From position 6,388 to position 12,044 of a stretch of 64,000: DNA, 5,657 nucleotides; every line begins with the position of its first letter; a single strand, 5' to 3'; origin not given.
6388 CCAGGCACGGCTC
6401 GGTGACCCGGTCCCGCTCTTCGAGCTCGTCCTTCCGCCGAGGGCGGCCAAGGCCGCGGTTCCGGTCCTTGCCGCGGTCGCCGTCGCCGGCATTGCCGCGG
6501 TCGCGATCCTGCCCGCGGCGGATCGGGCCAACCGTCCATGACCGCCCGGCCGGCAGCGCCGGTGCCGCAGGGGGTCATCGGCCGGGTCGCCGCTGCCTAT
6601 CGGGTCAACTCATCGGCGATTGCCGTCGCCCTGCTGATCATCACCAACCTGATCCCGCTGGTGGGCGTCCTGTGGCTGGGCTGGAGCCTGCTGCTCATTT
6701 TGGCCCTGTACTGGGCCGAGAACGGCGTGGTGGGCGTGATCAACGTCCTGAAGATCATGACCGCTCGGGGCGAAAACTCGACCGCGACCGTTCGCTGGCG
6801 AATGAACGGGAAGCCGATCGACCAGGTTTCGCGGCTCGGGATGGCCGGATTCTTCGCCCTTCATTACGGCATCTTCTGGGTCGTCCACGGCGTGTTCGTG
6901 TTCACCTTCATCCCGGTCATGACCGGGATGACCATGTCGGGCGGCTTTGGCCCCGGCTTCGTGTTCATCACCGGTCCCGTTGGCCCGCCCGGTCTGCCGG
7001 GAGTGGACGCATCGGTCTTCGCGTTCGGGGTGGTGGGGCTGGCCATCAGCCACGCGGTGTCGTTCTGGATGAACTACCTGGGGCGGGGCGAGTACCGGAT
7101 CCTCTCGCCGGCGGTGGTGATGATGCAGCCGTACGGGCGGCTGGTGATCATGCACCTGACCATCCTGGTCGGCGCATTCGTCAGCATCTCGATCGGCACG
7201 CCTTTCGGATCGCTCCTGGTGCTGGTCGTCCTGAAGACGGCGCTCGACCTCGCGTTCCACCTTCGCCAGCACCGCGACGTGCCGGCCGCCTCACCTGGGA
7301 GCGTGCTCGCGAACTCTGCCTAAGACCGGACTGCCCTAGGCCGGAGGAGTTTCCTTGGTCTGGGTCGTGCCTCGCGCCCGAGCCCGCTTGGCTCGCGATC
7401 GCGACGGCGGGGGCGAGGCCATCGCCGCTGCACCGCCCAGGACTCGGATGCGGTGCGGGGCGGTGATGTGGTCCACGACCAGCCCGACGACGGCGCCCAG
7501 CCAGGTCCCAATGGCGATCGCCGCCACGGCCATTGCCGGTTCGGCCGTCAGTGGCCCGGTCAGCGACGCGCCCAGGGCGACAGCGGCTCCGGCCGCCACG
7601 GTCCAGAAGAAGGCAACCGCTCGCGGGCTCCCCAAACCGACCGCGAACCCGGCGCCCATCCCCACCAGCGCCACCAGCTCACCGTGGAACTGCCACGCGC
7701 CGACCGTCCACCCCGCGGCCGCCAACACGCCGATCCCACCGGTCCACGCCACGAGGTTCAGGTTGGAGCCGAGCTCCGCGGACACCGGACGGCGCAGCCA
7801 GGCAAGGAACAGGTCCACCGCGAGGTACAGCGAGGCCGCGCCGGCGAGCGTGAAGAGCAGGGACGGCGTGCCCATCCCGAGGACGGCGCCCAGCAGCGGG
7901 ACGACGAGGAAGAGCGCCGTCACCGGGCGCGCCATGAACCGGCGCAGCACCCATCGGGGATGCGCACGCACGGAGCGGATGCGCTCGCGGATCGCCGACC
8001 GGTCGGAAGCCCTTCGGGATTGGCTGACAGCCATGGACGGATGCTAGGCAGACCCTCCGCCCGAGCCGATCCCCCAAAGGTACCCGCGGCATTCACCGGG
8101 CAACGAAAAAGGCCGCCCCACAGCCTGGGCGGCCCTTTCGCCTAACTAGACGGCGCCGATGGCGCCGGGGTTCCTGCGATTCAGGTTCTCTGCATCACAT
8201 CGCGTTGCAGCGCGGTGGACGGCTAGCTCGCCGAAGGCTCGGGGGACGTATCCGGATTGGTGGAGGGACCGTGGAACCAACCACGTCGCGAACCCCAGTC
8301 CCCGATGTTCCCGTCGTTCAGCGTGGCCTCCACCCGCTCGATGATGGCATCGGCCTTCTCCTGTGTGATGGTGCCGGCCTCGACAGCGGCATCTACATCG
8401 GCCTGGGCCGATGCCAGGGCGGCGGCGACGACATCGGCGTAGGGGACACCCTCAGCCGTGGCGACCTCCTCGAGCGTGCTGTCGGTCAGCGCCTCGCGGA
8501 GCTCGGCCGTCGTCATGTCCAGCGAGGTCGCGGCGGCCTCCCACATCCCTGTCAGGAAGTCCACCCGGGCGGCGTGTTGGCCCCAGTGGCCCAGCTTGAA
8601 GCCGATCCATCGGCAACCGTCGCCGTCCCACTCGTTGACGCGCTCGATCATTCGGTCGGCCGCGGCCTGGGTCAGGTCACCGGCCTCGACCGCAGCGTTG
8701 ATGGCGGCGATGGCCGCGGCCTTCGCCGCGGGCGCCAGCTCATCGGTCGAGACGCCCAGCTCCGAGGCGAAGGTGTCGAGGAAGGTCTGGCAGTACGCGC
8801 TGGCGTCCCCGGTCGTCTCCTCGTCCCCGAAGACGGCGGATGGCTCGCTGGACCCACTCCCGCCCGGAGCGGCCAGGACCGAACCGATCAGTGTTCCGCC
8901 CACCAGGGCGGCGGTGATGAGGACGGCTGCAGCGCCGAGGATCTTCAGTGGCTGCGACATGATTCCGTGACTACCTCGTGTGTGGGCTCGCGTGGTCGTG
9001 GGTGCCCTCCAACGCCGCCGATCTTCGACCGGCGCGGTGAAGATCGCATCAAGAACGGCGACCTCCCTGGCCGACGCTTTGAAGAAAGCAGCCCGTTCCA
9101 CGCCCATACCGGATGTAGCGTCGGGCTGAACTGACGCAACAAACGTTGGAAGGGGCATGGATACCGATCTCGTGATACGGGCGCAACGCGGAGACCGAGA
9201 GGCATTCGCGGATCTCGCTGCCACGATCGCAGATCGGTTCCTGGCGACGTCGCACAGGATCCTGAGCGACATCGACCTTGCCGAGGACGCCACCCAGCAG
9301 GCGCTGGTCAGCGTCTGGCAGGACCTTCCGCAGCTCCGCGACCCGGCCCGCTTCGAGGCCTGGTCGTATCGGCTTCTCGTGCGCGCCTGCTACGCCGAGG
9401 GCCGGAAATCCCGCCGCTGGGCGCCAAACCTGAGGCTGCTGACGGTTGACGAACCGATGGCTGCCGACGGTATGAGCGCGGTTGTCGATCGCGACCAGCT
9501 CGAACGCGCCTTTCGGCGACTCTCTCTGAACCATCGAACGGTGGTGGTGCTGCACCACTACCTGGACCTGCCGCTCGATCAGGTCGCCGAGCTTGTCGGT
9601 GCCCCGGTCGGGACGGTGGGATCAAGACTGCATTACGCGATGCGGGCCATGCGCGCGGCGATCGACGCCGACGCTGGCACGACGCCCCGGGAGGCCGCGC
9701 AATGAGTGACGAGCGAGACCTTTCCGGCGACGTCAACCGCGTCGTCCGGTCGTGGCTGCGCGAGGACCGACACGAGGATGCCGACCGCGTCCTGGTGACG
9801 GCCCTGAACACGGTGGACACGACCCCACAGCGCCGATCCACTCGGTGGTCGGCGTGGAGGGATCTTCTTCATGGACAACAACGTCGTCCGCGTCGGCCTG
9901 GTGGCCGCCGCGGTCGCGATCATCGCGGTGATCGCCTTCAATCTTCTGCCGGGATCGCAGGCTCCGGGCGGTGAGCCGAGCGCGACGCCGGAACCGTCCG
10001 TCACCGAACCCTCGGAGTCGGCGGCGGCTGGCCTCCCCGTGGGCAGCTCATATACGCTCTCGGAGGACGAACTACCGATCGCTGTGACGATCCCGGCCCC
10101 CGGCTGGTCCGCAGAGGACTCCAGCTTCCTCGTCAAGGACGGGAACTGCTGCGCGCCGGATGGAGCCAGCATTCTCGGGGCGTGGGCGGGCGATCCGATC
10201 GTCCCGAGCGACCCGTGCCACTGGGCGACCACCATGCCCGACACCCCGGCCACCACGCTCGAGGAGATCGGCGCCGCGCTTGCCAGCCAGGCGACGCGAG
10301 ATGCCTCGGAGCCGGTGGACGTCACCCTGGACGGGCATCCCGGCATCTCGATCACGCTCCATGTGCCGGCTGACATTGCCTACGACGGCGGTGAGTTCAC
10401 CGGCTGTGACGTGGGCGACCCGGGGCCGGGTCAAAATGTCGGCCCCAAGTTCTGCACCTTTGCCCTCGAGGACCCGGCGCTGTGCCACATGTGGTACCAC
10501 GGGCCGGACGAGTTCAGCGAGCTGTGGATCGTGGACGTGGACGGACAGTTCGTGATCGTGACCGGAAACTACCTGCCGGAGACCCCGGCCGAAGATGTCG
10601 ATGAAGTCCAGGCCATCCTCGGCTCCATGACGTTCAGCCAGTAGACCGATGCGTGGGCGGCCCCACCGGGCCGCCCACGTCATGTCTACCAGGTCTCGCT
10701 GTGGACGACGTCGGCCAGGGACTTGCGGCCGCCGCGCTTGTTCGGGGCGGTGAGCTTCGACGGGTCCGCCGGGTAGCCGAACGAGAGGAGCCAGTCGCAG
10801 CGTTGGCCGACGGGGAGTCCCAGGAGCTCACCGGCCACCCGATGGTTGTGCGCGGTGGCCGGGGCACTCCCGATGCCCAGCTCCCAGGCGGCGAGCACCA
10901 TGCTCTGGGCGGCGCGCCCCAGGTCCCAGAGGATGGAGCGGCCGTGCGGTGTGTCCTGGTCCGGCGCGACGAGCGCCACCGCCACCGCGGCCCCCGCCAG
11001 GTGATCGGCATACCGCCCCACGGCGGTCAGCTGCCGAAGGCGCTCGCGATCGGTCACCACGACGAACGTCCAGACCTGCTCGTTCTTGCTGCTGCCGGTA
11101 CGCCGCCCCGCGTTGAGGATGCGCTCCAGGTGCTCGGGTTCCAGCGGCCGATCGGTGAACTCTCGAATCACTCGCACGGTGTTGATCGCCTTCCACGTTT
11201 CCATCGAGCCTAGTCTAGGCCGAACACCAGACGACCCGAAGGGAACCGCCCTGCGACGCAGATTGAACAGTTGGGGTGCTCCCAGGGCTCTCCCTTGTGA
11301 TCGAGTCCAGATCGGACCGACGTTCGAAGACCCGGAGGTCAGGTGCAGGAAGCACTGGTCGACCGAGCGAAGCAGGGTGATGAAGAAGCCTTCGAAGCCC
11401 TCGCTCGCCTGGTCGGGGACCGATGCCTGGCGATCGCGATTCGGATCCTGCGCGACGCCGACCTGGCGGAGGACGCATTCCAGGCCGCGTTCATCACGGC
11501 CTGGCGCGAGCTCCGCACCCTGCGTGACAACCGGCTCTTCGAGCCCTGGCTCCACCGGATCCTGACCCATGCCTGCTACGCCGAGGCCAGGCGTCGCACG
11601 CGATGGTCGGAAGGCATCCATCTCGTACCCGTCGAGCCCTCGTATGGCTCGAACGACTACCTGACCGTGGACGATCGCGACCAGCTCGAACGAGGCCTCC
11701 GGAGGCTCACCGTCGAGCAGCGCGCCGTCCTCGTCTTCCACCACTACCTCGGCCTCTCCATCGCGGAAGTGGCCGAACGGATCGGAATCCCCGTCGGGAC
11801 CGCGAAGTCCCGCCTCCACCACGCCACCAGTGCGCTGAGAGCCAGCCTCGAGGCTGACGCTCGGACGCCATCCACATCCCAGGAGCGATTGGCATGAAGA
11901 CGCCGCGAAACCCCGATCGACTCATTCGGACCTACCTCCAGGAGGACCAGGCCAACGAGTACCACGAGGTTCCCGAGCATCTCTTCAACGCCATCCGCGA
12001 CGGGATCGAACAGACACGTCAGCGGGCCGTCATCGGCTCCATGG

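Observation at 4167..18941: Array of six co-oriented, translationally coupled ECF sigma / single-pass membrane partner modules in about 15 kb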

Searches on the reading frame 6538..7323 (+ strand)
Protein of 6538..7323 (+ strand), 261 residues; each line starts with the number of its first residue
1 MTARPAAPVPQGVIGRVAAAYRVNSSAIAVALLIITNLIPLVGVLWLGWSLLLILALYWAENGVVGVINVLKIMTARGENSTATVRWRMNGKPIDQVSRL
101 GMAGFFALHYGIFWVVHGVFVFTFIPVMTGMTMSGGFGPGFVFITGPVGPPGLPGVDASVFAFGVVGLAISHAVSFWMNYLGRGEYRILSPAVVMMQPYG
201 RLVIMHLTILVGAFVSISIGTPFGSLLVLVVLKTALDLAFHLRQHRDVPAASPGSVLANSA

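Call 11: search_protein_families(library=pfam, max_evalue=0.01, proteins=[window:6538-7323:+])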
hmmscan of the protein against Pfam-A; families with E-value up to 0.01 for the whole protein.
window:6538-7323:+ (261 aa): 1 family
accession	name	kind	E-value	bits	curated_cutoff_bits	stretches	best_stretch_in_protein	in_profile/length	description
PF20108.4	DUF6498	-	8e-57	192.3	23.7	1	25-251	7-204/207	Family of unknown function (DUF6498)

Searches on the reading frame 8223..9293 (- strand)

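Call 11: search_protein_families(library=pfam, max_evalue=0.01, proteins=[window:8223-9293:-])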
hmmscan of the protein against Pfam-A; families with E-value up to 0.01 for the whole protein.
window:8223-9293:- (356 aa): 2 families
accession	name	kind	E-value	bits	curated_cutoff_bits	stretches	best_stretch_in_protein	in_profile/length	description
PF10925.13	DUF2680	-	1.7e-07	31.6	25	1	300-326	24-50/57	Protein of unknown function (DUF2680)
PF20787.2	SPP1_GP23-1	-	0.0021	18.4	27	0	200-215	23-38/47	SPP1 phage GP23.1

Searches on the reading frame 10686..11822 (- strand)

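Call 12: search_protein_families(library=pfam, max_evalue=0.01, proteins=[window:10686-11822:-])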
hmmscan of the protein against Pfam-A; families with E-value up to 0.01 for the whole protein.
window:10686-11822:- (378 aa): 2 families
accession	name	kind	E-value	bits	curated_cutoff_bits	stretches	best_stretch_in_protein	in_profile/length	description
PF00881.29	Nitroreductase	-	7.1e-17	62.5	23.5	2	218-269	6-51/167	Nitroreductase family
PF14512.11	TM1586_NiRdase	-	0.0026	17.8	27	1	210-372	3-148/215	Putative TM nitroreductase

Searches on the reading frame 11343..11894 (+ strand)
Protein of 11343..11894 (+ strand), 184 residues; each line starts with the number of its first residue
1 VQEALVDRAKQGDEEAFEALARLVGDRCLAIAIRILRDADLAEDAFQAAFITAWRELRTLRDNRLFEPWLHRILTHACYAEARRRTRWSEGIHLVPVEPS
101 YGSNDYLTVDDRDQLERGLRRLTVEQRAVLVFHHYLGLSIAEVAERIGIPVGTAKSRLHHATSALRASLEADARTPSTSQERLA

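Call 7: search_protein_families(library=pfam, max_evalue=0.1, proteins=[window:11343-11894:+])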
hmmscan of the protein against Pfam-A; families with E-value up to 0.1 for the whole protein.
seq(184 aa): 8 families
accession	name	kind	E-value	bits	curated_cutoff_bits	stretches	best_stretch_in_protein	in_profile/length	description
PF08281.18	Sigma70_r4_2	-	8.8e-14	51.3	25.7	1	113-161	2-50/54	Sigma-70, region 4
PF04542.20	Sigma70_r2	-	3.2e-11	43.3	24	1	26-87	7-70/71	Sigma-70 region 2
PF04545.22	Sigma70_r4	-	6.4e-09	35.6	24.1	1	119-166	2-49/50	Sigma-70, region 4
PF07638.17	Sigma70_ECF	-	2e-05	25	21.1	1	5-168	7-182/185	ECF sigma factor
PF13384.12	HTH_23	-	0.0045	17.2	24.6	1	122-159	2-39/50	Homeodomain-like domain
PF13412.12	HTH_24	-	0.013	15.5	21.9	1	137-158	17-38/48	Winged helix-turn-helix DNA-binding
PF20432.4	Xre-like-HTH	-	0.027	15.2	25.8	0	127-160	13-43/63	Antitoxin Xre-like helix-turn-helix domain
PF13936.12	HTH_38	-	0.076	13.2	27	0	120-152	3-35/44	Helix-turn-helix domain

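Call 8: search_protein_families(library=ncbifam, max_evalue=0.1, proteins=[window:11343-11894:+])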
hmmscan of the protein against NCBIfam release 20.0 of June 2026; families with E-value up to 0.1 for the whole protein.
seq(184 aa): 89 families (the best 25 are shown)
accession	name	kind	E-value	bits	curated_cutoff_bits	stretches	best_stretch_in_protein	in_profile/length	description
TIGR02983.1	SigE-fam_strep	subfamily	2.6e-30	105.5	141.55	1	11-171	2-160/162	SigE family RNA polymerase sigma factor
NF009171.0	PRK12518.1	equivalog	1e-28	100.4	208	1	3-171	15-186/191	RNA polymerase sigma factor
NF007225.0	PRK09643.1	equivalog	1.3e-26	93.6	190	1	4-176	16-189/204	RNA polymerase sigma factor SigM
NF004113.0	PRK05602.1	equivalog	1.2e-25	90.4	208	1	3-174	33-206/211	RNA polymerase sigma factor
NF008888.0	PRK11922.1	equivalog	6.3e-25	88.1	204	1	3-172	18-199/231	RNA polymerase sigma factor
NF007216.0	PRK09638.1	equivalog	1.2e-22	80.5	194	1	3-172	6-177/180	RNA polymerase sigma factor SigY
NF007223.0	PRK09641.1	equivalog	3.5e-22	79.2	209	1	4-170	7-185/187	RNA polymerase sigma factor SigW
TIGR02954.1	Sig70_famx3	hypoth_equivalog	7.5e-21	74.6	188.5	1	2-171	3-169/170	RNA polymerase sigma-70 factor, TIGR02954 family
NF007227.0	PRK09645.1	subfamily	1.5e-20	73.8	202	1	7-173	5-174/177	sigma-70 family RNA polymerase sigma factor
TIGR02948.1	SigW_bacill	equivalog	4.3e-20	72.6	243.1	1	5-169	8-184/187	RNA polymerase sigma factor SigW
NF009166.1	PRK12513.1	equivalog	2e-19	70.1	206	1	3-172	10-189/193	RNA polymerase sigma factor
NF009195.0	PRK12543.1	subfamily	2.4e-19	69.6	197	1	4-171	9-180/192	RNA polymerase sigma factor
NF007229.0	PRK09647.1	equivalog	1e-18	67.5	265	1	11-179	40-212/220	RNA polymerase sigma factor SigE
NF007228.0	PRK09646.1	subfamily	2.6e-18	66.4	226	1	3-171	18-192/194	ECF RNA polymerase sigma factor SigK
TIGR02937.1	sigma70-ECF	superfamily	1.1e-17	64.2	42.9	1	15-167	1-163/165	sigma-70 family RNA polymerase sigma factor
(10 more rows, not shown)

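Call 31: search_solved_structures(query=window:11343-11894:+, max_evalue=0.001)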
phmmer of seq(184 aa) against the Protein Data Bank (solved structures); distinct sequences matched with E-value up to 0.001: 27.
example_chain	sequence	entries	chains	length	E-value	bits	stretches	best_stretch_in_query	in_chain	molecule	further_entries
5wuq_A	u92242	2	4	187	1.5e-16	63.8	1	6-169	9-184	ECF RNA polymerase sigma factor SigW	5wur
6in7_B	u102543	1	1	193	6.2e-16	61.7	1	3-170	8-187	RNA polymerase sigma-H factor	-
8z6g_B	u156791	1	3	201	6.8e-16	61.6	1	3-170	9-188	RNA polymerase sigma factor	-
9m9d_F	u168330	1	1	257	9.3e-14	54.7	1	16-171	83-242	ECF RNA polymerase sigma factor SigE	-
9m9e_F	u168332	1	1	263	9.8e-14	54.6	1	16-171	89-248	ECF RNA polymerase sigma factor SigE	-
9m98_F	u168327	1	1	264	9.9e-14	54.6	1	16-171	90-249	ECF RNA polymerase sigma factor SigE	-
6dv9_F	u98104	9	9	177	2.1e-13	53.5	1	19-170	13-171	ECF RNA polymerase sigma factor SigL | RNA polymerase sigma factor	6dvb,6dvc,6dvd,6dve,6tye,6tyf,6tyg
1or7_A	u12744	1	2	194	7e-12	48.5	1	3-166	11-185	RNA polymerase sigma-E factor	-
6jcy_F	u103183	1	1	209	1e-11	48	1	17-174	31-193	ECF RNA polymerase sigma factor SigH,ECF RNA polymerase sigma factor SigE,ECF RNA polymera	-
6jbq_F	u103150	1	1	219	1.1e-11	47.9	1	3-166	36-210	ECF RNA polymerase sigma-E factor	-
5uxx_A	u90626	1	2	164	2.8e-10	43.3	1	24-172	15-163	RNA polymerase sigma factor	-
5zx2_F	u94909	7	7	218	8.5e-10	41.8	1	17-174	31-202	ECF RNA polymerase sigma factor SigH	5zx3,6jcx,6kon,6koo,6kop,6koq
3hug_A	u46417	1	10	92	6.2e-09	38.9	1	109-170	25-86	RNA polymerase sigma factor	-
7qh5_A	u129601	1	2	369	1.1e-08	38.2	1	7-78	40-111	RNA polymerase sigma factor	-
4nqw_A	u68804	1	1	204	2.7e-08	36.9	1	3-170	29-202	ECF RNA polymerase sigma factor SigK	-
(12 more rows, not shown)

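Call 33: find_related_loci(query=A2, collection=genome_contigs, flank=10000)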
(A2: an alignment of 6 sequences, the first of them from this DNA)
Query A2 (184 aa) in genome_contigs; peptide patterns used: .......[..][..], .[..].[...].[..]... (x = any residue, [..] = any of these).
598 stretches matched a pattern (row limit reached: there are more); 543 encode a relative of the query (tblastn E <= 1e-3); the best 80 are kept; 80 distinct loci.
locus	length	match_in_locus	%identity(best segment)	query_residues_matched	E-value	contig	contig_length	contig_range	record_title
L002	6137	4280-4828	79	1-184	2e-92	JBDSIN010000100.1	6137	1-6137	MAG: Candidatus Limnocylindria bacterium isolate cluster1_bin.30 k127_547183, whole genome shotgun sequence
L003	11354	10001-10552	77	1-184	2e-91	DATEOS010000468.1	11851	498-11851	MAG TPA_asm: Candidatus Limnocylindria bacterium isolate SMAG_U9001 k141_2395862, whole genome shotgun sequence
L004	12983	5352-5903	77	1-184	9e-91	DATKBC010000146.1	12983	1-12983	MAG TPA_asm: Pleomorphomonadaceae bacterium isolate SMAG_U14410 k141_2077426, whole genome shotgun sequence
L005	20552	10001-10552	76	1-184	1e-90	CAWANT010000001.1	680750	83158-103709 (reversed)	MAG: uncultured Chloroflexia bacterium isolate MFD02840.bin.2.48 genome assembly, contig: contig_10271, whole genome sho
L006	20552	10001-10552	77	1-184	2e-90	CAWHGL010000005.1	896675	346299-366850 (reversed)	MAG: uncultured Chloroflexia bacterium isolate MFD00392.bin.2.284 genome assembly, contig: contig_4700, whole genome sho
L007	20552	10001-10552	77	1-184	5e-90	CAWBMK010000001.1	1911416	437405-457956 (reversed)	MAG: uncultured Chloroflexia bacterium isolate MFD02242.bin.1.310 genome assembly, contig: contig_11519, whole genome sh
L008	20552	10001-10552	77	1-184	5e-90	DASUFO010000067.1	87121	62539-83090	MAG TPA_asm: Candidatus Limnocylindrales bacterium isolate SMAG_U1381 k141_234294, whole genome shotgun sequence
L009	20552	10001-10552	76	1-184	8e-89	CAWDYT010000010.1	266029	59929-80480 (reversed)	MAG: uncultured Chloroflexia bacterium isolate MFD05747.bin.2.202 genome assembly, contig: contig_44858, whole genome sh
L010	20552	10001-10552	77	1-184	1e-88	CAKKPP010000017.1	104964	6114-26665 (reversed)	Chloroflexi bacterium isolate Hainich-H41-bin260-1 genome assembly, contig: H41-bin260_1_Hain_H41_02um_R3_86_length_1049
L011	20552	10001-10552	74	1-184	2e-88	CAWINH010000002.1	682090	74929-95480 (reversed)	MAG: uncultured Chloroflexia bacterium isolate MFD04944.bin.1.213 genome assembly, contig: contig_21471, whole genome sh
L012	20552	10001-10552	75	1-184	2e-88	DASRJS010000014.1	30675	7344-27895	MAG TPA_asm: Candidatus Polarisedimenticolia bacterium isolate SMAG_U10142 k141_876217, whole genome shotgun sequence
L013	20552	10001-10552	74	1-184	5e-88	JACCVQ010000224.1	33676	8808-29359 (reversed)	MAG: Chloroflexota bacterium isolate MGR_bin130 SD2897-2912_k127_6868877, whole genome shotgun sequence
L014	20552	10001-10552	76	1-184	2e-87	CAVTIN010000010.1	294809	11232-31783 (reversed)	MAG: uncultured Chloroflexia bacterium isolate MFD05684.bin.3.180 genome assembly, contig: contig_53669, whole genome sh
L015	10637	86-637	75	1-184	5e-87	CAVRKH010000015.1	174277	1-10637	MAG: uncultured Chloroflexia bacterium isolate MFD00392.bin.3.213 genome assembly, contig: contig_48030, whole genome sh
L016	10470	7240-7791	75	1-184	2e-87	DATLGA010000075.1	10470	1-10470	MAG TPA_asm: Candidatus Limnocylindrales bacterium isolate SMAG_U13602 k141_210078, whole genome shotgun sequence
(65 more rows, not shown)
